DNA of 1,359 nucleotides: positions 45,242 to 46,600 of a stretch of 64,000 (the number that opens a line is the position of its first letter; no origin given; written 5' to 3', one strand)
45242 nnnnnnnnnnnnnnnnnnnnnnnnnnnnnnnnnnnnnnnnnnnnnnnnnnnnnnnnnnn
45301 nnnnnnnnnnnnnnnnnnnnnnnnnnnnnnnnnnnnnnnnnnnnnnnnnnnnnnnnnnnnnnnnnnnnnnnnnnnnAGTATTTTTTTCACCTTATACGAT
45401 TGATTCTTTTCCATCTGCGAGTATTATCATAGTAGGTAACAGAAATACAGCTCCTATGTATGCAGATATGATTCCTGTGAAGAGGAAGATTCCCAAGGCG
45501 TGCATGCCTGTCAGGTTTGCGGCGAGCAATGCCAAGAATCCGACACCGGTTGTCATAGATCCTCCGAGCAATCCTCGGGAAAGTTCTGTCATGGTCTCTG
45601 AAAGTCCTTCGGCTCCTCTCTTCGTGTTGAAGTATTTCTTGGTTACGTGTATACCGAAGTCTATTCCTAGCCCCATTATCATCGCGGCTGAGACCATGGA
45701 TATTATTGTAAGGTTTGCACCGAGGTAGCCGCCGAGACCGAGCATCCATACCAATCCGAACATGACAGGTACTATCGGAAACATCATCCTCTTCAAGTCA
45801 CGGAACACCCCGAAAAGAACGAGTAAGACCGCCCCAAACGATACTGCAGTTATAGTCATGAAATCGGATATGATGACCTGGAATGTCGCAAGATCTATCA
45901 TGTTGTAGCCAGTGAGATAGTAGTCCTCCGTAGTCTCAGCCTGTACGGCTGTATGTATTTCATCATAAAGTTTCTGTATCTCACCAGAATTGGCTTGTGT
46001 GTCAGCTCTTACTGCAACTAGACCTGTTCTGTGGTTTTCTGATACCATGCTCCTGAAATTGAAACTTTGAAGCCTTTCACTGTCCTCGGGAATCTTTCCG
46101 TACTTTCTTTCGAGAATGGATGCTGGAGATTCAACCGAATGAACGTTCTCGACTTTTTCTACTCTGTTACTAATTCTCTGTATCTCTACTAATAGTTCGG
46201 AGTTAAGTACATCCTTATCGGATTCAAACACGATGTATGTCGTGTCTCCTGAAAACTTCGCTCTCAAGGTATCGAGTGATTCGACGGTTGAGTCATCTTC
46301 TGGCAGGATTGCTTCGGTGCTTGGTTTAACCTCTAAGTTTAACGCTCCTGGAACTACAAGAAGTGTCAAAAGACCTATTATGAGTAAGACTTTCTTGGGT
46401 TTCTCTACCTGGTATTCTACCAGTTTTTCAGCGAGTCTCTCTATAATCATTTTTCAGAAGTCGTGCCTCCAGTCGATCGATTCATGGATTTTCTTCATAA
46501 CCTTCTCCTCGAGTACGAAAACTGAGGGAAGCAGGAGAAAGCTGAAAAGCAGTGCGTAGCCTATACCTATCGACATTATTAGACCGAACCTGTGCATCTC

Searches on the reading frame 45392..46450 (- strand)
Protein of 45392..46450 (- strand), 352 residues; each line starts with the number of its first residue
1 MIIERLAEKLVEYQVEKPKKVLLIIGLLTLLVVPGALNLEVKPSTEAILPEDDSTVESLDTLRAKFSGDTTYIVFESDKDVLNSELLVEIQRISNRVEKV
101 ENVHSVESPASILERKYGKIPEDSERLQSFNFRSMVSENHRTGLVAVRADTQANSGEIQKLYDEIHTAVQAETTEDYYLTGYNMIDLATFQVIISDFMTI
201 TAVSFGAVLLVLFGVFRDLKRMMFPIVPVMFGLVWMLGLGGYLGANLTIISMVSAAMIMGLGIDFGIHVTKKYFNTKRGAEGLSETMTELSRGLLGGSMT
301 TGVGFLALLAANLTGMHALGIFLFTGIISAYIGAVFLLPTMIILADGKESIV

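Call 87: search_protein_families(library=pfam, proteins=[window:45392-46450:-], max_evalue=0.00001)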
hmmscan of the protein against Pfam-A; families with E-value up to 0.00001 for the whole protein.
window:45392-46450:- (352 aa): 1 family
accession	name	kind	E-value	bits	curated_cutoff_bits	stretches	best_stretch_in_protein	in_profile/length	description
PF03176.21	MMPL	-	1.4e-16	60.8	20.5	1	48-345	2-302/333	MMPL family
